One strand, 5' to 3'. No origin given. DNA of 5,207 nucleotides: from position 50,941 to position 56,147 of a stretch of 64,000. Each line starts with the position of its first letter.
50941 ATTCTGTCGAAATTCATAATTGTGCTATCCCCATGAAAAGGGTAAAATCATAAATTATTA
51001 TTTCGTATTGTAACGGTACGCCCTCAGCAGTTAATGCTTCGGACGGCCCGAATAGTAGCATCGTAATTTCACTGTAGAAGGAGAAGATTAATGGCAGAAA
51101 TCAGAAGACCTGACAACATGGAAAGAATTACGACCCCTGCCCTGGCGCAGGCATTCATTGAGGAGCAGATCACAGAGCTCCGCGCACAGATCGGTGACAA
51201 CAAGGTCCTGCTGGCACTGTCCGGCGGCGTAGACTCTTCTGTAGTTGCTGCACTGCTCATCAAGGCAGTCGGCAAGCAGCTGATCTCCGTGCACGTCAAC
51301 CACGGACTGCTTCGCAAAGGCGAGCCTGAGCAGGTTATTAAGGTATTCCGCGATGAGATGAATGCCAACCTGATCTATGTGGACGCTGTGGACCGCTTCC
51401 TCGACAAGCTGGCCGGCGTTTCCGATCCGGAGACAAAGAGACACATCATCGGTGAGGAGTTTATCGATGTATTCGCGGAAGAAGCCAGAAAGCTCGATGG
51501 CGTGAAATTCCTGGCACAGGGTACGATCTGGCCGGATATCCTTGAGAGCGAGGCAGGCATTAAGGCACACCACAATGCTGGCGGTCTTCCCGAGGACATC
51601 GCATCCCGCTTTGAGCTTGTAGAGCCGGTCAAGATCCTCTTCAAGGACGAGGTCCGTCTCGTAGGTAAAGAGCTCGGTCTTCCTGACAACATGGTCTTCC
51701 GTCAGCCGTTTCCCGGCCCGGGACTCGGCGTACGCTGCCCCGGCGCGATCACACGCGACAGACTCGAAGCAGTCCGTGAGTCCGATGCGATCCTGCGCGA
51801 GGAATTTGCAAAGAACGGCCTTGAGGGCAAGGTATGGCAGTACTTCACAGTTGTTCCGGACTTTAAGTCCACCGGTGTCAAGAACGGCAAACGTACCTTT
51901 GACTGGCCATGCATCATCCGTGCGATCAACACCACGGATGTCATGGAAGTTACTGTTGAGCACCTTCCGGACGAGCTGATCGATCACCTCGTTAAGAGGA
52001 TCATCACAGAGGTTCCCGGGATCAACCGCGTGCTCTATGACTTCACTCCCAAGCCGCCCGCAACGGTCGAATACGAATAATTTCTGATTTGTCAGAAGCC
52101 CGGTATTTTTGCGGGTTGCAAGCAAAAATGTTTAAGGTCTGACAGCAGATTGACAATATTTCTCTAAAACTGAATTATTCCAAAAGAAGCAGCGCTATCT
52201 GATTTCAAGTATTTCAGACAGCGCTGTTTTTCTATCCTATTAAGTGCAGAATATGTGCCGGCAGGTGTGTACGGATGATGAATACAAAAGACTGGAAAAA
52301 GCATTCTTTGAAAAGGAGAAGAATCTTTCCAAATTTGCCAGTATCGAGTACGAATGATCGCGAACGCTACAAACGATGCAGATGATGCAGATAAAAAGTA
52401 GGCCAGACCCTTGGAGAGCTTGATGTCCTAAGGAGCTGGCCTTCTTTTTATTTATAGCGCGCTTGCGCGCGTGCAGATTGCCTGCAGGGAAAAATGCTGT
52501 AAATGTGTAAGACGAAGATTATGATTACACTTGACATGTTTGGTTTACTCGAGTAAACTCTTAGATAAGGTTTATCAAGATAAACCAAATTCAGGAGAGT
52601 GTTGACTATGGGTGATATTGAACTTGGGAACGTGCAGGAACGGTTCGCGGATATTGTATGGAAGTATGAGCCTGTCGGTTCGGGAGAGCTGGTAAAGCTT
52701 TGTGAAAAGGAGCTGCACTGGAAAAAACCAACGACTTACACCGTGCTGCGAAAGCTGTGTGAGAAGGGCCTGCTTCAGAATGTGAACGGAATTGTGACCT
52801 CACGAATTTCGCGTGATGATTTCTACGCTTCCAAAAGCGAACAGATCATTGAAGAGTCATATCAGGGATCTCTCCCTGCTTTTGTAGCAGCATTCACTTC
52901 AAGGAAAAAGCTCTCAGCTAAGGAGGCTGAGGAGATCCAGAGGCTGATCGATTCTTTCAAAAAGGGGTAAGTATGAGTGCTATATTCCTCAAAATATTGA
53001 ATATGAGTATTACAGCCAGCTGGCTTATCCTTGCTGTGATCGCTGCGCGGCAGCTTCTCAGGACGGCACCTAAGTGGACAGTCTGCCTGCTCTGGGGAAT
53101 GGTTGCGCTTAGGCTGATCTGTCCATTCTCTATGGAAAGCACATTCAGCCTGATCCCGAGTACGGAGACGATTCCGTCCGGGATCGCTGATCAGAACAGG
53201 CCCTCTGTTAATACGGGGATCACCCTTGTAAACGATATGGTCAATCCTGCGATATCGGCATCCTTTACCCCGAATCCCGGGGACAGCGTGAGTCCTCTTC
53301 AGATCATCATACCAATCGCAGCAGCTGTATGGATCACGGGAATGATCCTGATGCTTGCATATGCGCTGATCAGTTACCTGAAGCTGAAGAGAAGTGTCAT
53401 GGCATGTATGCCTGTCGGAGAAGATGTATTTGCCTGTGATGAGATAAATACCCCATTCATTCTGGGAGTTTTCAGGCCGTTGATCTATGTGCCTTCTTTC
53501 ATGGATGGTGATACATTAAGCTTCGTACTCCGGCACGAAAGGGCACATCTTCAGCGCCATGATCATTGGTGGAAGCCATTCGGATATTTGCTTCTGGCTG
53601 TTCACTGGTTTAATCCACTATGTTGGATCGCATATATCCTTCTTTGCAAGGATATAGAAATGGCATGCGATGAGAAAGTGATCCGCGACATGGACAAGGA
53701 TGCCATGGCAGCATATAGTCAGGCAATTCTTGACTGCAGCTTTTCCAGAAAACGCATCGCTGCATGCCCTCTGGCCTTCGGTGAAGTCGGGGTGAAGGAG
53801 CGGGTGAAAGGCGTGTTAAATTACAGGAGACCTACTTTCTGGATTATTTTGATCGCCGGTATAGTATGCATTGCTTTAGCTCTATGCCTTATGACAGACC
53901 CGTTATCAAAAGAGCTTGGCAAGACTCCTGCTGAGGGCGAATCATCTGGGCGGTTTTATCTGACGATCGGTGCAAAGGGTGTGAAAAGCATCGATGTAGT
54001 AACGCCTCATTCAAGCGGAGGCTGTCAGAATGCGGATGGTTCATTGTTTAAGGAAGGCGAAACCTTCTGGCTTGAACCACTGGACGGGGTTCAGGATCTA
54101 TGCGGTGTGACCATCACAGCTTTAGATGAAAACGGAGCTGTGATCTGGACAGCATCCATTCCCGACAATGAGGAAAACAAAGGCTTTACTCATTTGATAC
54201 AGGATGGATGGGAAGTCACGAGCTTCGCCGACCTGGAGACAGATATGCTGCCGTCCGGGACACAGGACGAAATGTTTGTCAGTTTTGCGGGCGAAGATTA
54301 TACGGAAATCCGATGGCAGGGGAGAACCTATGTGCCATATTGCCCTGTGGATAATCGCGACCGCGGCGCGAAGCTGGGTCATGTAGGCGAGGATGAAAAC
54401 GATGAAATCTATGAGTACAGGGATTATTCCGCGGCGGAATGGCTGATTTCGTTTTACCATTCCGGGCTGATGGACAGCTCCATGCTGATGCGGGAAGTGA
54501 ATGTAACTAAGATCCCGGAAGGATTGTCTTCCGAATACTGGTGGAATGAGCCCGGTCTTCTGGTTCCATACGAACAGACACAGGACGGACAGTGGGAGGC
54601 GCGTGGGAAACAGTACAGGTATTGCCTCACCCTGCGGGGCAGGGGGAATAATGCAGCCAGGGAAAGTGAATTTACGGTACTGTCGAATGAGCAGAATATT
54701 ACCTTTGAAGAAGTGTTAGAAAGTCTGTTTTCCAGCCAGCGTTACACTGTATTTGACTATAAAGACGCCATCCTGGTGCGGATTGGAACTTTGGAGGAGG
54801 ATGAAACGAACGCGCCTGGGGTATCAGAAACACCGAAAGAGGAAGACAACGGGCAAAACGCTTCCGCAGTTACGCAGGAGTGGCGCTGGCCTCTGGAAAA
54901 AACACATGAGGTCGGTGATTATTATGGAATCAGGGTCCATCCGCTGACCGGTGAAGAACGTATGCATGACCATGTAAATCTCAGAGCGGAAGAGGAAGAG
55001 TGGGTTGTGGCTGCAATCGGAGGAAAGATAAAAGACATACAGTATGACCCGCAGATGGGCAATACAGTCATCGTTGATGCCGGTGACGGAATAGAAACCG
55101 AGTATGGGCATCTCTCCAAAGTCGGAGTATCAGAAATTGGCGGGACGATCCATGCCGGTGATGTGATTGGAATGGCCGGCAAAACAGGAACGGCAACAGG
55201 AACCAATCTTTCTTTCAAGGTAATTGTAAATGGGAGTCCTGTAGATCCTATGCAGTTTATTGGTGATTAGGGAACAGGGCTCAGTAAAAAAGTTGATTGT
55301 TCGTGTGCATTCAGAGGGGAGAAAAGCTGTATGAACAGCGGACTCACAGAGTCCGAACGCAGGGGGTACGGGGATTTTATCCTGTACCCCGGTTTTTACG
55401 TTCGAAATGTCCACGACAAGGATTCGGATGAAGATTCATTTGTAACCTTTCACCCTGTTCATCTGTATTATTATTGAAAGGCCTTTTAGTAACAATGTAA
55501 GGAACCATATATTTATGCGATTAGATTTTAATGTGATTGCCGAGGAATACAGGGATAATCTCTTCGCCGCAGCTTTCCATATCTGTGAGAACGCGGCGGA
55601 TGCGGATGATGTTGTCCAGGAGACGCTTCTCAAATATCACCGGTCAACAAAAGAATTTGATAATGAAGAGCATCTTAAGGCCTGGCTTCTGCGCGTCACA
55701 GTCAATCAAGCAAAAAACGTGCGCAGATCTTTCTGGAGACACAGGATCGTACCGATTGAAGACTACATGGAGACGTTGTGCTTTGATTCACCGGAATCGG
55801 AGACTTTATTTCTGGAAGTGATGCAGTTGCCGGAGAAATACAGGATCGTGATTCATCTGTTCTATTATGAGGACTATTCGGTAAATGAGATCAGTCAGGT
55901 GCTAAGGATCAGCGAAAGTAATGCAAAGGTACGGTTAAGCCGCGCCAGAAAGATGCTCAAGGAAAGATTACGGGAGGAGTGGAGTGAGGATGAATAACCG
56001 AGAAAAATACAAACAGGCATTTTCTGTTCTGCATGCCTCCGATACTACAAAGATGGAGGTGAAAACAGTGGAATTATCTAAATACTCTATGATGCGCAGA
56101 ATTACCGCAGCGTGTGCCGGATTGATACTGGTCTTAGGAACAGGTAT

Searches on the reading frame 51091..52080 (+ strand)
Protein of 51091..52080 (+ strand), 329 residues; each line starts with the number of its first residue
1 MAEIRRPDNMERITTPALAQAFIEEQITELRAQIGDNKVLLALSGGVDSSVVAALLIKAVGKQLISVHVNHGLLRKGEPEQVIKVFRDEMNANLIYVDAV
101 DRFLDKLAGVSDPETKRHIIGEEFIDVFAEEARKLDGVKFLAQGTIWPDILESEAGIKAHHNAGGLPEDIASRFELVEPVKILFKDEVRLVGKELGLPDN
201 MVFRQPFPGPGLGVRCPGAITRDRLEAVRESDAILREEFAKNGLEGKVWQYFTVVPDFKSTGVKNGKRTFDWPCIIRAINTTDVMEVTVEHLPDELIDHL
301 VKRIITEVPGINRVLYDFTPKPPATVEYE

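Call 17: search_protein_families(library=pfam, proteins=[window:51091-52080:+])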
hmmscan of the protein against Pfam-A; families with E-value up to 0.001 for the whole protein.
window:51091-52080:+ (329 aa): 6 families
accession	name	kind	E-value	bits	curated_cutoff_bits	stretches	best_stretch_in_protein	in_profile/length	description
PF00958.27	GMP_synt_C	-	2.3e-32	111.4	27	1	237-328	1-92/92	GMP synthase C terminal domain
PF02540.23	NAD_synthase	-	3.2e-08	33.4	21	1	25-88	7-71/242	NAD synthase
PF01171.26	ATP_bind_3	-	9.1e-05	22.7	27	1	38-94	1-61/182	PP-loop family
PF03054.22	tRNA_Me_trans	-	9.6e-05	22.6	20.6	1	38-70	2-33/202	tRNA methyl transferase HUP domain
PF00764.25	Arginosuc_synth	-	0.00012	22.6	27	1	38-105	1-67/162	Arginosuccinate synthase N-terminal HUP domain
PF00733.27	Asn_synthase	-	0.00012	22.3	21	1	34-71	15-52/354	Asparagine synthase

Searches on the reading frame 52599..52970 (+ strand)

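Call 17: search_protein_families(library=pfam, proteins=[window:52599-52970:+])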
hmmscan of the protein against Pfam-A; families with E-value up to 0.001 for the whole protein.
window:52599-52970:+ (123 aa): 1 family
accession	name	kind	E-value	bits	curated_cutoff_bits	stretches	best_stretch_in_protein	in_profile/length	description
PF03965.22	Penicillinase_R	-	2.3e-21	76.7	22.6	1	9-118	1-114/115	Penicillinase repressor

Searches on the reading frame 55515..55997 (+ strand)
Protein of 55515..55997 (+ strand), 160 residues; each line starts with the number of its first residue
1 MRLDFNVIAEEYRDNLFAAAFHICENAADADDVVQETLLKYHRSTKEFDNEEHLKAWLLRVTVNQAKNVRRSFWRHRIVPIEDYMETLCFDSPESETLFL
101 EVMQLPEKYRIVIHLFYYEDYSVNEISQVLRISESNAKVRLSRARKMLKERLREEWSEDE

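Call 17: search_protein_families(library=pfam, proteins=[window:55515-55997:+])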
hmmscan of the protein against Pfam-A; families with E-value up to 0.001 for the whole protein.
window:55515-55997:+ (160 aa): 4 families
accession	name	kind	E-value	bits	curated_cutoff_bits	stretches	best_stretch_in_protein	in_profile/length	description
PF08281.18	Sigma70_r4_2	-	1.4e-13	50.7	25.7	1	103-148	9-54/54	Sigma-70, region 4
PF04542.20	Sigma70_r2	-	4.2e-13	49.3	24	1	9-74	2-69/71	Sigma-70 region 2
PF04545.22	Sigma70_r4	-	7.4e-09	35.4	24.1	1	104-150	4-50/50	Sigma-70, region 4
PF04297.20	UPF0122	-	0.00029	21.5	22.7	1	105-150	18-63/101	Putative helix-turn-helix protein, YlxM / p13 like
